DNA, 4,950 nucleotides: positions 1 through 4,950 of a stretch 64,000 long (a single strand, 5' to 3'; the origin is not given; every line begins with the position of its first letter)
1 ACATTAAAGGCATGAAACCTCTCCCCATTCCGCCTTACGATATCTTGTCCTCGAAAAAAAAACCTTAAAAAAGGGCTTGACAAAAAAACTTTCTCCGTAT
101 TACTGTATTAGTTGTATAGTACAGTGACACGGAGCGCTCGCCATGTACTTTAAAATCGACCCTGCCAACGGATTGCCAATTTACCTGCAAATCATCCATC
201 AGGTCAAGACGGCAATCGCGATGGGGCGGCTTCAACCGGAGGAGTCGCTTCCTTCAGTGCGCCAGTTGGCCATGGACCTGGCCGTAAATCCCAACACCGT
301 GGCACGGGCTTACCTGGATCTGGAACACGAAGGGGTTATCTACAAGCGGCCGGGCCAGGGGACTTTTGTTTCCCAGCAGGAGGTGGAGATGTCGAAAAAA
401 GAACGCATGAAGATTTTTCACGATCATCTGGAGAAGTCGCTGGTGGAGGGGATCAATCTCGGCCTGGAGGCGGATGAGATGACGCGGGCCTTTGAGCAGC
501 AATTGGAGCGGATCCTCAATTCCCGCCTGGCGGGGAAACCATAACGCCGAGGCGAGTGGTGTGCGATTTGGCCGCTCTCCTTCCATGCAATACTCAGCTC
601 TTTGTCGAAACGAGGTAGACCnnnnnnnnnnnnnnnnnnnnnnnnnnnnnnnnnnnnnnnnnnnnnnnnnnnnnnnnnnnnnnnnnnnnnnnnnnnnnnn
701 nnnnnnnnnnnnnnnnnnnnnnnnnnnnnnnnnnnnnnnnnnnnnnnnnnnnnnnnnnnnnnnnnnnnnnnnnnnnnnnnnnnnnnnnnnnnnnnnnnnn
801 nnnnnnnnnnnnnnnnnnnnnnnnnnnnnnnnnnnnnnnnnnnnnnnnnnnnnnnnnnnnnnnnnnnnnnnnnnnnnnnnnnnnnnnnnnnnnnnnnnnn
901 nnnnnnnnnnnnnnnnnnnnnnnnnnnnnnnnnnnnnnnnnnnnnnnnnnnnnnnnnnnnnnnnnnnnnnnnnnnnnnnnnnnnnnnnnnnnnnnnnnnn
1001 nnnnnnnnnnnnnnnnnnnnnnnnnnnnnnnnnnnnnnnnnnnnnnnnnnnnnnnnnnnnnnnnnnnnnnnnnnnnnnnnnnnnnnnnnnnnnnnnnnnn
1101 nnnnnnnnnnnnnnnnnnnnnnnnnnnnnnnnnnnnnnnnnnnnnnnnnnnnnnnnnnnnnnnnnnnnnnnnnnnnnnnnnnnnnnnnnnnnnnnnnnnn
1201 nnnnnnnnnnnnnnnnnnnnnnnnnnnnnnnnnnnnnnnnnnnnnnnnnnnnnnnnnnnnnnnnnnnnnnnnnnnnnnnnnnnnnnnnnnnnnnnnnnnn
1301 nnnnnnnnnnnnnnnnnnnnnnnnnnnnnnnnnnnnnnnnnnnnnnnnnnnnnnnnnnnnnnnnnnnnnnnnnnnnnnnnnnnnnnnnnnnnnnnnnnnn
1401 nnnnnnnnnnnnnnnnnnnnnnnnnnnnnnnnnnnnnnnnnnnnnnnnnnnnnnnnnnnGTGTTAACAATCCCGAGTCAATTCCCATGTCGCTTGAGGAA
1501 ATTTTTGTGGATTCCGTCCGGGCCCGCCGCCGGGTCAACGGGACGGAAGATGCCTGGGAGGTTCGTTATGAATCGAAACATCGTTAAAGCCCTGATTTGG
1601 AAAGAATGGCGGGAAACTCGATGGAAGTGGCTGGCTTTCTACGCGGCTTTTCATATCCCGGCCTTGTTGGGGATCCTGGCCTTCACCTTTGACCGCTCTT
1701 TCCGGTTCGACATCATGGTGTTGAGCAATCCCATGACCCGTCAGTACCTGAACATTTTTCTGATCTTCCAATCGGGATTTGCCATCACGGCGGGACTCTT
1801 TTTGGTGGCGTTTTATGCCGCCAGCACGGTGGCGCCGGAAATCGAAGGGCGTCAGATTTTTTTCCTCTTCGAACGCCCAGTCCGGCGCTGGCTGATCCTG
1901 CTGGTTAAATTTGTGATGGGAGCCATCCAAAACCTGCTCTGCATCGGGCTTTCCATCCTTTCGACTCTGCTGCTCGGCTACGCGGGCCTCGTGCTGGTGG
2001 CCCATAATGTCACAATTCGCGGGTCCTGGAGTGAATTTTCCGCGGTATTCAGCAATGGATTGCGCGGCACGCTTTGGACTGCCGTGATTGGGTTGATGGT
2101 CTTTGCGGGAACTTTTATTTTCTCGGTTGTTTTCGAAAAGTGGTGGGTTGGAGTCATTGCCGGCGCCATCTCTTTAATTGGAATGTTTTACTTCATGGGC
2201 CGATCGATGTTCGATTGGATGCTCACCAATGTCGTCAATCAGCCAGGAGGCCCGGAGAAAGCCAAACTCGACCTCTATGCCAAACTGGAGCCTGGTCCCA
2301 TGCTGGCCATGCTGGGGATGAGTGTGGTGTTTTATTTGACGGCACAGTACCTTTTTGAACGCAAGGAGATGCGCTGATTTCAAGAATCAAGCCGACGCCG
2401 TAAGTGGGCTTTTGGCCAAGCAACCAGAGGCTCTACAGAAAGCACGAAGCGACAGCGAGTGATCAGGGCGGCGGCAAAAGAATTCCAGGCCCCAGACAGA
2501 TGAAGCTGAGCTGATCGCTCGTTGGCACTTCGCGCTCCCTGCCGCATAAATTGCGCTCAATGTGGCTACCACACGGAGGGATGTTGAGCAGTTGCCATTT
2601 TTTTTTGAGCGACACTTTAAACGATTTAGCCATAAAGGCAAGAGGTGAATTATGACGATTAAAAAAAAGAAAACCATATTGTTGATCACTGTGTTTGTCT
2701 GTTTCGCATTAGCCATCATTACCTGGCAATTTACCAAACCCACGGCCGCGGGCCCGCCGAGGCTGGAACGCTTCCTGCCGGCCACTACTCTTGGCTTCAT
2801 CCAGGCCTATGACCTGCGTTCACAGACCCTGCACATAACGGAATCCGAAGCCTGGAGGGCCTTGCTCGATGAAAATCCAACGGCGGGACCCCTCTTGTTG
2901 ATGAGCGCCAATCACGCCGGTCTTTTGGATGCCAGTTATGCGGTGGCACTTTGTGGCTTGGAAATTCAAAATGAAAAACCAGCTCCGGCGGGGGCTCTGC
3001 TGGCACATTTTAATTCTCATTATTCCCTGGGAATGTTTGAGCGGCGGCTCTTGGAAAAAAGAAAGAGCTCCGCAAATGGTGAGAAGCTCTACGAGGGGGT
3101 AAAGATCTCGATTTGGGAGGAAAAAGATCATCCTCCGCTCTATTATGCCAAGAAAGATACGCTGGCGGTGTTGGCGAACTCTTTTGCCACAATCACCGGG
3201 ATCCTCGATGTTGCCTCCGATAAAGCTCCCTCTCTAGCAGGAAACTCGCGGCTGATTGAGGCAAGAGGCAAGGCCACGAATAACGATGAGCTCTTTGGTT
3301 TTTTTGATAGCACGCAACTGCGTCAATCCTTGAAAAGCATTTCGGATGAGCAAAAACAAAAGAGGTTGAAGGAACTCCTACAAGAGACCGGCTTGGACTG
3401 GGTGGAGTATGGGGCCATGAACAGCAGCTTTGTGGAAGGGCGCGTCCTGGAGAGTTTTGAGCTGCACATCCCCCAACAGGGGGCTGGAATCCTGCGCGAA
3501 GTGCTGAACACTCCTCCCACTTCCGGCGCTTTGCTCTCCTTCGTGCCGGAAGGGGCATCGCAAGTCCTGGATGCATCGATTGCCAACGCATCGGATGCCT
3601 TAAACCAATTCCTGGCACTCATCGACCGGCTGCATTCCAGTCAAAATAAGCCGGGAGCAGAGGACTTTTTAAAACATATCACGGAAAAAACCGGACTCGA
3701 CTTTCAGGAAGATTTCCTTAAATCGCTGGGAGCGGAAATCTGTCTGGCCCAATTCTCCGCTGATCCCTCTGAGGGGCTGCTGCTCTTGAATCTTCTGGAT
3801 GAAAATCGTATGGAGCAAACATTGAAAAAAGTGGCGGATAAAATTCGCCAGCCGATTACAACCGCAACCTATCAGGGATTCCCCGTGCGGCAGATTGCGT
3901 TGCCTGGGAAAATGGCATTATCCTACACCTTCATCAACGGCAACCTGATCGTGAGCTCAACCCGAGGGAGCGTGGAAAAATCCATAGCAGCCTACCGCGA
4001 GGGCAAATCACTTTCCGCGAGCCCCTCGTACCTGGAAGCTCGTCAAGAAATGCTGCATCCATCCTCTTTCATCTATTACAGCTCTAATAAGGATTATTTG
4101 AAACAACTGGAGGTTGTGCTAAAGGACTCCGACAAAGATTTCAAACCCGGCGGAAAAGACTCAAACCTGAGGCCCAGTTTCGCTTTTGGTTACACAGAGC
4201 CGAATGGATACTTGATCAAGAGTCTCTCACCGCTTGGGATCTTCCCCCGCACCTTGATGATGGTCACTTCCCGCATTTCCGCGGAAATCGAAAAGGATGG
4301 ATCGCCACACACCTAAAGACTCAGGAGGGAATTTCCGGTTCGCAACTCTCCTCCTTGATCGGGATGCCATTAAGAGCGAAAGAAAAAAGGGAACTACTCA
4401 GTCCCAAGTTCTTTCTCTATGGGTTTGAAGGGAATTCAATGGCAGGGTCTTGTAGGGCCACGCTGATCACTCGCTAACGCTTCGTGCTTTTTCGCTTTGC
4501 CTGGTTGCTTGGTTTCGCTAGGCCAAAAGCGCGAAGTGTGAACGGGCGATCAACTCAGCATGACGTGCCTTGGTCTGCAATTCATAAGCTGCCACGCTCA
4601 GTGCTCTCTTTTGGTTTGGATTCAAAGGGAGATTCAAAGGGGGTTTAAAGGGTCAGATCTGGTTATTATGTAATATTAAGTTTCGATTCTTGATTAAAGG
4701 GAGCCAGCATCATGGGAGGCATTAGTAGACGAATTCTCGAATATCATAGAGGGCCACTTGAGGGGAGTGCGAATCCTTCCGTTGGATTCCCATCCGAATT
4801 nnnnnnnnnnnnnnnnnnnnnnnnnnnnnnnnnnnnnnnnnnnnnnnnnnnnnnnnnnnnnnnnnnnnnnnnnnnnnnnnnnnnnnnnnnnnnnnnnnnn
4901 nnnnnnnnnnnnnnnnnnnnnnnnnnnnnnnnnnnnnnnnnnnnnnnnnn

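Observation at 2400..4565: Hypothetical membrane-anchored gene sits between inverted ~100-bp repeats whose halves are permuted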

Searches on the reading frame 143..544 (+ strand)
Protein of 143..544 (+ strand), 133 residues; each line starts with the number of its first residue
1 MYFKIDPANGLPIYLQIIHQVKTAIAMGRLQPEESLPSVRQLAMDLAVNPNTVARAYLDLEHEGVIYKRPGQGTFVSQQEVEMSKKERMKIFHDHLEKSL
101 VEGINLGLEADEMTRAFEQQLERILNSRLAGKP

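Call 9: search_protein_families(library=pfam, proteins=[window:143-544:+], max_evalue=0.01)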
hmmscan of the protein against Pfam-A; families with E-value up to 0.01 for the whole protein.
window:143-544:+ (133 aa): 1 family
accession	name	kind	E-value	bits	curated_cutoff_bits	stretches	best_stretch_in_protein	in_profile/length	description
PF00392.27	GntR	-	2.3e-16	59.6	27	1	14-76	2-64/64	Bacterial regulatory proteins, gntR family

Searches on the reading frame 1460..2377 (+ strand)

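Call 9: search_protein_families(library=pfam, proteins=[window:1460-2377:+], max_evalue=0.01)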
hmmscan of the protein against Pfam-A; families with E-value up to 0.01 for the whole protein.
window:1460-2377:+ (305 aa): 1 family
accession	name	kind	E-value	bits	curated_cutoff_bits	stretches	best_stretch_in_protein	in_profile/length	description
PF12679.13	ABC2_membrane_2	-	0.0016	18.2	27.2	0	45-303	3-282/283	ABC-2 family transporter protein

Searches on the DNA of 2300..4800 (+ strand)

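Call 28: search_rna_families(source=window, start=2300, end=4800, threshold=evalue, max_evalue=10)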
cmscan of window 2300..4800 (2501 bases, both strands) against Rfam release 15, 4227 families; matches with E-value up to 10: 3.
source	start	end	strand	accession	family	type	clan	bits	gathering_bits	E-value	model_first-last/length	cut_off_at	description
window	2607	2682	+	RF01603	snoR29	Gene; snRNA; snoRNA; CD-box;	-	25.6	50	1.3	1-84/84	no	small nucleolar RNA snoR29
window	2432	2544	-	RF03672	MIR840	Gene; miRNA;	-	17.9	150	6.9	1-147/147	no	MIR840 microRNA precursor family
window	4376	4416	-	RF00489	ctRNA_p42d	Gene; antisense;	-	15.7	50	9.1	1-46/46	no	ctRNA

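Call 50: search_dna_similar(query=window:2400-2545:+, collection=plasmids, mode=distant, max_evalue=0.01)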
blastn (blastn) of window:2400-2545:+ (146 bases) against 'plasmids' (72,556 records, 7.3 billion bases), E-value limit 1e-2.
No match.
